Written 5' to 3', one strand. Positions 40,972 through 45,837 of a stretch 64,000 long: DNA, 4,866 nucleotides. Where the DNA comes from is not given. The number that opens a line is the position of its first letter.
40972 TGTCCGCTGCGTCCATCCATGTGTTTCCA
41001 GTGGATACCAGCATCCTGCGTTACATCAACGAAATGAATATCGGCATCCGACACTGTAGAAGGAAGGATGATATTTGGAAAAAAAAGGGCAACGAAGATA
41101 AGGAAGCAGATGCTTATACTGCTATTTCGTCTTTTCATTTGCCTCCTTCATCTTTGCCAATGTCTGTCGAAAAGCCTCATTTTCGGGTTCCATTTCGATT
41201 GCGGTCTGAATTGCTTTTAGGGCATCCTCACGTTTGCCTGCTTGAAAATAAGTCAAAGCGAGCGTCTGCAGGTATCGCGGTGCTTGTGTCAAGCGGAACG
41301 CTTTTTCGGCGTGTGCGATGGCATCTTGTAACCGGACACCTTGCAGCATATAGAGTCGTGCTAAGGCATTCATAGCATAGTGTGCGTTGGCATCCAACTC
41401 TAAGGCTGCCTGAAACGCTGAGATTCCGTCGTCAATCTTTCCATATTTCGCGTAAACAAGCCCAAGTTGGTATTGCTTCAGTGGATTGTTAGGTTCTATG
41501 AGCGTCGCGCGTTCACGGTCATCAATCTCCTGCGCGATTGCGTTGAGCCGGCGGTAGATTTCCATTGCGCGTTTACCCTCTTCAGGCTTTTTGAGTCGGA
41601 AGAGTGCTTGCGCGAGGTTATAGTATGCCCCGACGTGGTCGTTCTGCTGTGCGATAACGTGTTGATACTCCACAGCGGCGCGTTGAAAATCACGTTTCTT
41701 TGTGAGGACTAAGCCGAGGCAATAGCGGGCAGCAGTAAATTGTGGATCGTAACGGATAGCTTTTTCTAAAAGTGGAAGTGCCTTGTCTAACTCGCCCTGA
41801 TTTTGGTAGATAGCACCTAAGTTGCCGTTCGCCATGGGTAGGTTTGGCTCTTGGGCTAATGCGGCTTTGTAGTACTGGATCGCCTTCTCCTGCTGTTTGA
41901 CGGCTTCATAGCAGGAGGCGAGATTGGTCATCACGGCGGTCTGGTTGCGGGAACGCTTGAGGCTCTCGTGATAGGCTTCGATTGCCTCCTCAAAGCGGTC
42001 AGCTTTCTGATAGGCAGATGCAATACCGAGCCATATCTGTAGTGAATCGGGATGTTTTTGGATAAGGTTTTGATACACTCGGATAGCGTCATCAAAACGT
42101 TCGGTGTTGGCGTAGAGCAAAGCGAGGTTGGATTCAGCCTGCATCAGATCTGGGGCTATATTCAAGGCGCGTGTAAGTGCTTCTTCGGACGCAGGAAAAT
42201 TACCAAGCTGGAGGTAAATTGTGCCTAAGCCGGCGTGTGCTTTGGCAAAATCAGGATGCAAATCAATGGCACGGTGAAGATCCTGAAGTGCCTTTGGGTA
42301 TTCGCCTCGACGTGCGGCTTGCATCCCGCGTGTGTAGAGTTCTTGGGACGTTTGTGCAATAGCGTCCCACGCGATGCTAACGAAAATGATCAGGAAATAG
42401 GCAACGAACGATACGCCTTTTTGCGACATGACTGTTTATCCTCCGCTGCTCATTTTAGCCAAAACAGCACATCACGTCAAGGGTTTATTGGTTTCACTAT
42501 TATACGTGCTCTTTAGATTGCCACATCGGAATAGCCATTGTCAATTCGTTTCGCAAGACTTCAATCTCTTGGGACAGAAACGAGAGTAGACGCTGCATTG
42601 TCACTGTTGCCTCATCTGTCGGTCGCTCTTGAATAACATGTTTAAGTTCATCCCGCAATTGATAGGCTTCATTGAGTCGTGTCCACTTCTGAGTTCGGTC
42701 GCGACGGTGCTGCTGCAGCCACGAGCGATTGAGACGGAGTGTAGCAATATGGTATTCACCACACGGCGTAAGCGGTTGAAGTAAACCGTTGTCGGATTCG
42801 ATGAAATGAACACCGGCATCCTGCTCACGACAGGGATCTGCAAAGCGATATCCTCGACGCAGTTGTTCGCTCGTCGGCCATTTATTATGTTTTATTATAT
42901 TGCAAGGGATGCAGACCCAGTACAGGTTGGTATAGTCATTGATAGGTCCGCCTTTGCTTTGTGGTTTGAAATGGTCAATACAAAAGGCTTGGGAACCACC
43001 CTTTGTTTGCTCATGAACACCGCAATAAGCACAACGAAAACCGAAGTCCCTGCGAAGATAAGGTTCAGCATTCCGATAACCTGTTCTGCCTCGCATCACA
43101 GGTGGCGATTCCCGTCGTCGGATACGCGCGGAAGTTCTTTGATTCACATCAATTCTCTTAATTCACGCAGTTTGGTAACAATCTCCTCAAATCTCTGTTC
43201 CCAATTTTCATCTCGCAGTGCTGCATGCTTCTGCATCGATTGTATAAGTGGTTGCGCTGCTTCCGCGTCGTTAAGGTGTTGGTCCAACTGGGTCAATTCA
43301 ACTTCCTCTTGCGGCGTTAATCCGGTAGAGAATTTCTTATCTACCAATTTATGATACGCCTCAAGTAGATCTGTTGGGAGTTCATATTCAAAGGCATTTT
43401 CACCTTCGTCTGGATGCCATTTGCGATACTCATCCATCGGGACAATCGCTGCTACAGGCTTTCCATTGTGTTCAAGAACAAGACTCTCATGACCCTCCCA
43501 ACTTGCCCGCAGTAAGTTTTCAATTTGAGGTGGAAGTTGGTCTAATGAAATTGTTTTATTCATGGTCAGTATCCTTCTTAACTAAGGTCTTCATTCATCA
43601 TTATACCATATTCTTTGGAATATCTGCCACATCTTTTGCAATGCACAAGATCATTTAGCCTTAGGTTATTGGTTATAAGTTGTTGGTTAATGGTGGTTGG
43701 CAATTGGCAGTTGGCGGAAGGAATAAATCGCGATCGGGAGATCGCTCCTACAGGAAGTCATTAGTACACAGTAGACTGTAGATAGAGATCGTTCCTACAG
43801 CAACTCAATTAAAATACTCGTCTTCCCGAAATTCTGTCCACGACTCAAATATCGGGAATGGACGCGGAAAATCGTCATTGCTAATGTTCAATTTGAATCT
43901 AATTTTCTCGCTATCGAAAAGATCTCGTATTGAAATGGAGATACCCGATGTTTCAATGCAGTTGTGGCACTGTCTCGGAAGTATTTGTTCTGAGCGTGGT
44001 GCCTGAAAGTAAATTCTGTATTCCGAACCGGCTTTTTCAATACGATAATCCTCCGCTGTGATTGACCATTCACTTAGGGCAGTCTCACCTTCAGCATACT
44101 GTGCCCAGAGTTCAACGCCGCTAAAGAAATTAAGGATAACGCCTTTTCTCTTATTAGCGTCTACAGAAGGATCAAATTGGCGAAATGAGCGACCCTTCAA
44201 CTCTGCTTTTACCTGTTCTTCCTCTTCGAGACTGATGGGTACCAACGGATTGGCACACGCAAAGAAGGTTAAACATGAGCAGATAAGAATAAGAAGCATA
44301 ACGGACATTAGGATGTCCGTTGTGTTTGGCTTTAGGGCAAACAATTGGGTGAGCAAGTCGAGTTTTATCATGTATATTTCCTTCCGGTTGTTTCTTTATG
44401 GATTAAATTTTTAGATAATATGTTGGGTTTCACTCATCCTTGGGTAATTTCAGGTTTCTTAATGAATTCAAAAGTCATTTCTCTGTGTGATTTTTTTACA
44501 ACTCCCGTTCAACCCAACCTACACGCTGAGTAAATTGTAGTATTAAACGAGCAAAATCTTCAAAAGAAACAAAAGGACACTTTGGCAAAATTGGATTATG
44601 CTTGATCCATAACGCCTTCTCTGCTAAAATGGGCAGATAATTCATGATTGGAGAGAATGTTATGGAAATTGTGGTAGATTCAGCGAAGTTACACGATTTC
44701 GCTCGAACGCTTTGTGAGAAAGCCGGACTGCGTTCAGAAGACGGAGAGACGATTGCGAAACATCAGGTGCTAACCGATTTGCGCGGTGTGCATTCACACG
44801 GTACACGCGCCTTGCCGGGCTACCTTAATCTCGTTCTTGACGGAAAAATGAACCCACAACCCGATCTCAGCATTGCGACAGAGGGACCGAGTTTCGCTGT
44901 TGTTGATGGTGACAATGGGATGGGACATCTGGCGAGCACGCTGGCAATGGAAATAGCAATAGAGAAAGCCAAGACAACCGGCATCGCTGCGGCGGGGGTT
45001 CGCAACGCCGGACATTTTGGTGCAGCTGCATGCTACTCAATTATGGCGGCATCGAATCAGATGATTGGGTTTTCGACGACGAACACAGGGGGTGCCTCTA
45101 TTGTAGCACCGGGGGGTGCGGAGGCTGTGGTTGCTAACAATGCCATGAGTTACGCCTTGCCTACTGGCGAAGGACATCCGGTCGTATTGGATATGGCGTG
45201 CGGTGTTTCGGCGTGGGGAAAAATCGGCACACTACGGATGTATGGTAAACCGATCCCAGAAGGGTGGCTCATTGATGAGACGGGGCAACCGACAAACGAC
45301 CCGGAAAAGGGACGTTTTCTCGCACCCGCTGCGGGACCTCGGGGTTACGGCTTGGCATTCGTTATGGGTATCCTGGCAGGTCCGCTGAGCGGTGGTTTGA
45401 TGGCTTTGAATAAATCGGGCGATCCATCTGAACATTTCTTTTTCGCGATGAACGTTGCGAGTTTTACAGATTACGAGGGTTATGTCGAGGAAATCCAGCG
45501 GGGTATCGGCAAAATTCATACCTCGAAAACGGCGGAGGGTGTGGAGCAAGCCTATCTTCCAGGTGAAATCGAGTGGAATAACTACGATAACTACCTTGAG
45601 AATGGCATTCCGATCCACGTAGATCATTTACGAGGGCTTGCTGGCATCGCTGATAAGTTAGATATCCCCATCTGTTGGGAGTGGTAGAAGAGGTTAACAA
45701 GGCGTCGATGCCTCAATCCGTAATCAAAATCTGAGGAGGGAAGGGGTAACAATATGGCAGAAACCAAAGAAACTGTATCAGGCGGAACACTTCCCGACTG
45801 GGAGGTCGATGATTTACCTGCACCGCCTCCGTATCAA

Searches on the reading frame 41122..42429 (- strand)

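Call 50: search_protein_families(library=pfam, proteins=[window:41122-42429:-], max_evalue=0.00001)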
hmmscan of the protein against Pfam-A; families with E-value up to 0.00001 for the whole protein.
window:41122-42429:- (435 aa): 26 families (the best 25 are shown)
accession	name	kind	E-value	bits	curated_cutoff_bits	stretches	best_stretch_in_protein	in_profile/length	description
PF00515.34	TPR_1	-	9.9e-52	171.2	27.8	1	202-231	5-34/34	Tetratricopeptide repeat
PF07719.23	TPR_2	-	5.3e-51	167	27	0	202-230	5-33/34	Tetratricopeptide repeat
PF13432.12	TPR_16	-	2.1e-39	133.9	32.7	4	32-94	1-63/65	Tetratricopeptide repeat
PF13414.12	TPR_11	-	3e-36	123.3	26.8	1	41-76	7-42/42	TPR repeat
PF14559.12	TPR_19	-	3.6e-36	123.8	25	3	40-94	3-57/68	Tetratricopeptide repeat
PF13181.12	TPR_8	-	1.9e-33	112.1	25.7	0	201-230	4-33/34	Tetratricopeptide repeat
PF13428.12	TPR_14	-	1.3e-32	109.4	23.5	0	102-137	7-42/44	Tetratricopeptide repeat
PF13431.12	TPR_17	-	1.7e-31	106.2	24.4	0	186-218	1-33/34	Tetratricopeptide repeat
PF13424.12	TPR_12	-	8.8e-29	100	30.1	1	129-192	2-73/77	Tetratricopeptide repeat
PF13371.12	TPR_9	-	1.3e-26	92.9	35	0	38-100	5-67/73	Tetratricopeptide repeat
PF13176.12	TPR_7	-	1.3e-24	84.6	27.9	0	203-230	4-33/36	Tetratricopeptide repeat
PF12895.13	ANAPC3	-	4e-20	72.3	27.2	1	210-289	1-79/82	Anaphase-promoting complex, cyclosome, subunit 3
PF13174.12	TPR_6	-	4.5e-18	65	26.3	0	101-129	5-33/33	Tetratricopeptide repeat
PF13374.12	TPR_10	-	1.5e-17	63.4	27.5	0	203-226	7-30/42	Tetratricopeptide repeat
PF25063.1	ARM_TT21_C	-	9.6e-17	62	35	1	139-257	30-154/209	Tetratricopeptide repeat protein 21 C-terminal ARM domain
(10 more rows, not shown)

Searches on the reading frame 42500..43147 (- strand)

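Call 50: search_protein_families(library=pfam, proteins=[window:42500-43147:-], max_evalue=0.00001)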
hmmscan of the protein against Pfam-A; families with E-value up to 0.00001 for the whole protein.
window:42500-43147:- (215 aa): 1 family
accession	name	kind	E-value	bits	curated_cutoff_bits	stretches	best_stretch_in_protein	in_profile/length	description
PF01844.29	HNH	-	2.3e-06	28.1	21.4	1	39-89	1-47/47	HNH endonuclease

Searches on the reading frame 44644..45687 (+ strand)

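Call 50: search_protein_families(library=pfam, proteins=[window:44644-45687:+], max_evalue=0.00001)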
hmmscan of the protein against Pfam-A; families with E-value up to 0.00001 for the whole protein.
window:44644-45687:+ (347 aa): 1 family
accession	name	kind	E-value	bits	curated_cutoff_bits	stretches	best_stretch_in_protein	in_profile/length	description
PF02615.19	Ldh_2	-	6.1e-96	321.9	38.8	1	12-330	2-330/333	Malate/L-lactate dehydrogenase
